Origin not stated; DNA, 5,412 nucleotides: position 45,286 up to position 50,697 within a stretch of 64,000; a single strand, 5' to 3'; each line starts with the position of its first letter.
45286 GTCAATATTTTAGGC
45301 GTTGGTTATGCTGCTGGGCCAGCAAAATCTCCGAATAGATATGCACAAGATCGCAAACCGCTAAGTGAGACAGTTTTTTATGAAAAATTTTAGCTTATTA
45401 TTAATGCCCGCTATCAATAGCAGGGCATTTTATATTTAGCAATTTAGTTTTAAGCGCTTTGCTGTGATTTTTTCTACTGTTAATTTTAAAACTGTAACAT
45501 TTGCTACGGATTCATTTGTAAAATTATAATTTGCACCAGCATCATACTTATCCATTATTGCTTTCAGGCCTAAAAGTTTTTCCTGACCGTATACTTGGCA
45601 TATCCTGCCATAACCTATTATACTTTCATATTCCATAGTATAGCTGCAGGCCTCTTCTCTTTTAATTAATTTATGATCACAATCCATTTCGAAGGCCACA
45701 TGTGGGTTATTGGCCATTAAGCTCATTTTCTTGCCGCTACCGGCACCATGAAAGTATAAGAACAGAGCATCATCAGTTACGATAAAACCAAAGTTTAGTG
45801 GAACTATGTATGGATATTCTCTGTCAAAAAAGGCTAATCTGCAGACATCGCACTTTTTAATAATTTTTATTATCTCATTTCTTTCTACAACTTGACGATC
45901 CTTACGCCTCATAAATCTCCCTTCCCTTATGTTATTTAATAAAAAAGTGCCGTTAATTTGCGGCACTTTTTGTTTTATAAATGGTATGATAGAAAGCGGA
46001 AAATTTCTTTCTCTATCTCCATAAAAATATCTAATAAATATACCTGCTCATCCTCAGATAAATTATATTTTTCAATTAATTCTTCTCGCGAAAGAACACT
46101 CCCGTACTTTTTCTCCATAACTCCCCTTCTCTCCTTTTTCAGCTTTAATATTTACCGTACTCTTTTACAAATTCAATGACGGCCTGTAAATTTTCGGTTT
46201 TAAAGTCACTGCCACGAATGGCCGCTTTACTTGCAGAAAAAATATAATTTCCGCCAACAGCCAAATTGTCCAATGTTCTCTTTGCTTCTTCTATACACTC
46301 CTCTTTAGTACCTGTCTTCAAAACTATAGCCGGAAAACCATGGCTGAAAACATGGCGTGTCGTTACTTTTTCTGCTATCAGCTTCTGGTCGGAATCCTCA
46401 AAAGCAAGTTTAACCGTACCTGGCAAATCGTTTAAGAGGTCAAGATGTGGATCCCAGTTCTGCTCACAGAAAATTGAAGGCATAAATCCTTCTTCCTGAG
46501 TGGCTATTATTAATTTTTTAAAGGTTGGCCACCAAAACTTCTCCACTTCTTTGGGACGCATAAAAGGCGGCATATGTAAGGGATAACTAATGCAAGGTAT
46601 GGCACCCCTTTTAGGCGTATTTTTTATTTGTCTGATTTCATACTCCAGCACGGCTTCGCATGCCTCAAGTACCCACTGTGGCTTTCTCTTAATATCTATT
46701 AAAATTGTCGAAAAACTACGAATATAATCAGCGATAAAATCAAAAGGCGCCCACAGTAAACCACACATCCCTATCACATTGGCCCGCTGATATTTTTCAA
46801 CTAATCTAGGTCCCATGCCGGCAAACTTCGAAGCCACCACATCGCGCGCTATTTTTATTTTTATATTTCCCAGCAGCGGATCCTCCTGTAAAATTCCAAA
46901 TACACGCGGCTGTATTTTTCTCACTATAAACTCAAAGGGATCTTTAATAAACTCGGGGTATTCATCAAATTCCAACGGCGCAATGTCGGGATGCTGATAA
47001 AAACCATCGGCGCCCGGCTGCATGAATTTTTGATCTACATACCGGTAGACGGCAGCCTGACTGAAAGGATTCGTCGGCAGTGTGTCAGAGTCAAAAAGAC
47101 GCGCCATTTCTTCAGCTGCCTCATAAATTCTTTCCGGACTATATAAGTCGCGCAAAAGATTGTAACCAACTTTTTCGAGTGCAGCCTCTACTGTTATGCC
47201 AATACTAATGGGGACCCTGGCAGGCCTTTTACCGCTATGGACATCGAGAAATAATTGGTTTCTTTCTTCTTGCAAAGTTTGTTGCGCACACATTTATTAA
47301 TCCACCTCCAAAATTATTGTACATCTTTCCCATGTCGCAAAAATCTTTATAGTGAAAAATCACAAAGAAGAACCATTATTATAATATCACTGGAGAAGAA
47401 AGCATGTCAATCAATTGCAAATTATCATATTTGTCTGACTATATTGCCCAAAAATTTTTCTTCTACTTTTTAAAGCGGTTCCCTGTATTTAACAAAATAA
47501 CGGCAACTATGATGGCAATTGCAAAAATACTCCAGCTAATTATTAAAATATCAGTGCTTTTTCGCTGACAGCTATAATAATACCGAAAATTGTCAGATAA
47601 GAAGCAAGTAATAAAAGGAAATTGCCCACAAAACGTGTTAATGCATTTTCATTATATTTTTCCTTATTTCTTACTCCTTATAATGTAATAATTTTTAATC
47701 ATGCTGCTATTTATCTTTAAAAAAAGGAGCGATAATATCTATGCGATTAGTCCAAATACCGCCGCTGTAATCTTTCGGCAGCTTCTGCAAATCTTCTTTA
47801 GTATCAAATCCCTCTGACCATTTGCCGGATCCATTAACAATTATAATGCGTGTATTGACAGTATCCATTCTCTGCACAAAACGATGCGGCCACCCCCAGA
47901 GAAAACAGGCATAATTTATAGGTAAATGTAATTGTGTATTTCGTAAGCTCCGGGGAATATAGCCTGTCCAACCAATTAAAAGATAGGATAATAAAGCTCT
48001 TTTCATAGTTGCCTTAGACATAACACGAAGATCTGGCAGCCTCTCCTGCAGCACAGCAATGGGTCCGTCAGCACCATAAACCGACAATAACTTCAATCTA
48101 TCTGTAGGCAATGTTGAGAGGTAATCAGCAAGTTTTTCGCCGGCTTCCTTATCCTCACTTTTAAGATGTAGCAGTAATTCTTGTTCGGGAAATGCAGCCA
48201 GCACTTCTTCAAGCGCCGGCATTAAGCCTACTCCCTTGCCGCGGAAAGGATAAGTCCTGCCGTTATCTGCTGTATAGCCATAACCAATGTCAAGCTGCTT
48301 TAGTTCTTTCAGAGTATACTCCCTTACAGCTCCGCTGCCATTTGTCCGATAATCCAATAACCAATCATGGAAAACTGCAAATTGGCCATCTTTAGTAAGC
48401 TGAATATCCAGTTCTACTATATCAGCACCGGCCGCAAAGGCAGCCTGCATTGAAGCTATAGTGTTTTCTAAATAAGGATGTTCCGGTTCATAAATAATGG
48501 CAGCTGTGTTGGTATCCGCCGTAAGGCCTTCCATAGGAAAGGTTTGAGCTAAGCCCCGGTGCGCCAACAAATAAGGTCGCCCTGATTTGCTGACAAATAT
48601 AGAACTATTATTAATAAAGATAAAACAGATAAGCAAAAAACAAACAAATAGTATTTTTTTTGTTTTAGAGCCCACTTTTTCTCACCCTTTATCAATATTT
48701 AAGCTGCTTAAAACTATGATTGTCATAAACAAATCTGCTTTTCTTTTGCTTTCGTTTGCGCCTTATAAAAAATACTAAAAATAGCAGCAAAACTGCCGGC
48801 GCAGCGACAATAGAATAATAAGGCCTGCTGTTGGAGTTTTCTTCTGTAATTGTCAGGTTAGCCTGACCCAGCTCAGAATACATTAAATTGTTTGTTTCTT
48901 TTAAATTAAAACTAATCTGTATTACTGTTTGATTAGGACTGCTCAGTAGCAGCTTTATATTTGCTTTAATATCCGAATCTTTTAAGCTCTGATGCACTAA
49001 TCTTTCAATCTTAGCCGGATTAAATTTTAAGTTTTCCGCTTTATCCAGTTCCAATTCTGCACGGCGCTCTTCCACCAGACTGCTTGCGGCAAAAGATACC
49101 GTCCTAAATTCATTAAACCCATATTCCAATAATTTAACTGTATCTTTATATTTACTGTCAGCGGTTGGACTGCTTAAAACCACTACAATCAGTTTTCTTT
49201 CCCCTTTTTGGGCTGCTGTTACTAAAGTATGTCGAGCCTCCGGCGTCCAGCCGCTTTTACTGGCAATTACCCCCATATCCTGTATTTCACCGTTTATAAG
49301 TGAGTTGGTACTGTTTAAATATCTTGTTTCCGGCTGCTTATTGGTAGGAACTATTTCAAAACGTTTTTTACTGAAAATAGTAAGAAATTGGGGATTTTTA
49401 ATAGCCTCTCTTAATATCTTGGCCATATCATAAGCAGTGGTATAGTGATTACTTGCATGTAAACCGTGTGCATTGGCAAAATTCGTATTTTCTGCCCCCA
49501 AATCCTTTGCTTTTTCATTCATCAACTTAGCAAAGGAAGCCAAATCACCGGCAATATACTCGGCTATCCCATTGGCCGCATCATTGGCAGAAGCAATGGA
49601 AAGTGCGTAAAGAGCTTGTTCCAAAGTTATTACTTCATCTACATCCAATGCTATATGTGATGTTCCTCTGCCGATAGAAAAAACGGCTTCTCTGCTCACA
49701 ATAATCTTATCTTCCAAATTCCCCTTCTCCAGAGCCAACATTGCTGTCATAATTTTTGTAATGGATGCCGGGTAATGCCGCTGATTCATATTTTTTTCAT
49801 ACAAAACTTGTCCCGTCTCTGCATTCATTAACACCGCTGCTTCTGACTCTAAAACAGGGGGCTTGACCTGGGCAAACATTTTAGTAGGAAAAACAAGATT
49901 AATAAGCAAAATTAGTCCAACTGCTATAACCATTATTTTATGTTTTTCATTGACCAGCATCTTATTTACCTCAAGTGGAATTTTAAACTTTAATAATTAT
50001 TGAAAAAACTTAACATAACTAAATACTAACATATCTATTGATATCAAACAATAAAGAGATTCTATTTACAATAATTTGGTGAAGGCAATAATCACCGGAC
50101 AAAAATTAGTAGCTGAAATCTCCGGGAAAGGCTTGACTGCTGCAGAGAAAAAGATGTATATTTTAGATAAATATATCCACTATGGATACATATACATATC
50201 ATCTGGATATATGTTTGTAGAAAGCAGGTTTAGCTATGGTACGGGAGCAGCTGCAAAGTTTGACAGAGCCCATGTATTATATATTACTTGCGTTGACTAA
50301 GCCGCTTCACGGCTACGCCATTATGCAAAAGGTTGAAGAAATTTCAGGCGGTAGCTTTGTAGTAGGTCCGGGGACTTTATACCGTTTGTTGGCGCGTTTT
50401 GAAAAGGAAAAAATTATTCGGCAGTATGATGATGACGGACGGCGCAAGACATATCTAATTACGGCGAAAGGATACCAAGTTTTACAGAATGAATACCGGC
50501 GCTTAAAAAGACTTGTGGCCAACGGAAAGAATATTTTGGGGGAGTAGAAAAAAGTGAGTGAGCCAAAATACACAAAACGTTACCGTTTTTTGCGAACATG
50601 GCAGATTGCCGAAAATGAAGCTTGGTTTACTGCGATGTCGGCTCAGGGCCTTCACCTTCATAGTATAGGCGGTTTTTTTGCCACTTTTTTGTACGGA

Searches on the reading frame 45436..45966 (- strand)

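Call 13: search_protein_families(library=pfam, proteins=[window:45436-45966:-])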
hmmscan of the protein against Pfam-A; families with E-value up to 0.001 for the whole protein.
window:45436-45966:- (176 aa): 1 family
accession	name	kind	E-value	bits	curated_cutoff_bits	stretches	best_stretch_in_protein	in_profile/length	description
PF12900.13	Pyridox_ox_2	-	1.7e-18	67.4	27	1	28-171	1-140/140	Pyridoxamine 5'-phosphate oxidase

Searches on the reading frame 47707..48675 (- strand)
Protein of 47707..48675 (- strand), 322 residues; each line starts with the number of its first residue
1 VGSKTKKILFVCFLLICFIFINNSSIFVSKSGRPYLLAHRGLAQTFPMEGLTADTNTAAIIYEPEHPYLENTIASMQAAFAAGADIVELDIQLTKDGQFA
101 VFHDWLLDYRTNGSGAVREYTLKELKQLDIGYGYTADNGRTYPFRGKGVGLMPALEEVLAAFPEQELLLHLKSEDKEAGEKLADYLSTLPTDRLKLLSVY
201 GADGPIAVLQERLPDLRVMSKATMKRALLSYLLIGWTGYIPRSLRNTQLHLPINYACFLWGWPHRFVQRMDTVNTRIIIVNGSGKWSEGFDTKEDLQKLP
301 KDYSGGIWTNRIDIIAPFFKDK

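Call 13: search_protein_families(library=pfam, proteins=[window:47707-48675:-])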
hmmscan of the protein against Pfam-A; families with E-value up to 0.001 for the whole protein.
window:47707-48675:- (322 aa): 1 family
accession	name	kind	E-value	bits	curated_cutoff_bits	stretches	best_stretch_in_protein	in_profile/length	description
PF03009.23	GDPD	-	1.7e-24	87.8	23.6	1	39-169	1-104/244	Glycerophosphoryl diester phosphodiesterase family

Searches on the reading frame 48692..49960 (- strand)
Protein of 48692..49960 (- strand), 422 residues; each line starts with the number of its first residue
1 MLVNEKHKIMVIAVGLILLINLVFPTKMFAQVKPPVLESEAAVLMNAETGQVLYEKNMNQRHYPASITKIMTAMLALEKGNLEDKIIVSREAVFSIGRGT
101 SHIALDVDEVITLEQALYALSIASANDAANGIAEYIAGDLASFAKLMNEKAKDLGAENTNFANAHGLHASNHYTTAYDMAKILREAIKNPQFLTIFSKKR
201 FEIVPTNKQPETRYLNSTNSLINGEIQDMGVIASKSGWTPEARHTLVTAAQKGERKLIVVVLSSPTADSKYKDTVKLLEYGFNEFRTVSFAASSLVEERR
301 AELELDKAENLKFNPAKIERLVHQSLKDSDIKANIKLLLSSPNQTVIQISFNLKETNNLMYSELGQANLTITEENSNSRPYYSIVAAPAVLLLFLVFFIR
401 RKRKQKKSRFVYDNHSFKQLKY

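Call 16: search_protein_families(library=pfam, proteins=[window:48692-49960:-])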
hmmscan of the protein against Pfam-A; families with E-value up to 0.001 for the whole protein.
window:48692-49960:- (422 aa): 4 families
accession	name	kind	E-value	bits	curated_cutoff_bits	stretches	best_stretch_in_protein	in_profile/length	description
PF00768.25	Peptidase_S11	-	3.3e-56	190.9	27.6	1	31-265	4-238/239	D-alanyl-D-alanine carboxypeptidase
PF13354.11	Beta-lactamase2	-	1.6e-10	41.2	22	1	44-262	4-213/214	Beta-lactamase enzyme family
PF02113.21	Peptidase_S13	-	3.8e-05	23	22.8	1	35-78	12-57/444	D-Ala-D-Ala carboxypeptidase 3 (S13) family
PF00905.27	Transpeptidase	-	0.00071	19.3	22.1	0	41-86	2-65/299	Penicillin binding protein transpeptidase domain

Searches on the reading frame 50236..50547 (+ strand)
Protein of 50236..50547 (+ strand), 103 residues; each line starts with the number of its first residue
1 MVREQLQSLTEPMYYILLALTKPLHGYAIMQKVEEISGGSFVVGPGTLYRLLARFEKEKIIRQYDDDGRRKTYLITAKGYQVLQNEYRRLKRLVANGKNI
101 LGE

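Call 27: search_protein_families(library=pfam, proteins=[window:50236-50547:+], max_evalue=0.001)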
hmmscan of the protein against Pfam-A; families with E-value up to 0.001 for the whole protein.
window:50236-50547:+ (103 aa): 1 family
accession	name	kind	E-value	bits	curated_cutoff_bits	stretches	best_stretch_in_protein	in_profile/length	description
PF03551.20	PadR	-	4e-17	62.4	27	1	21-84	7-74/75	Transcriptional regulator PadR-like family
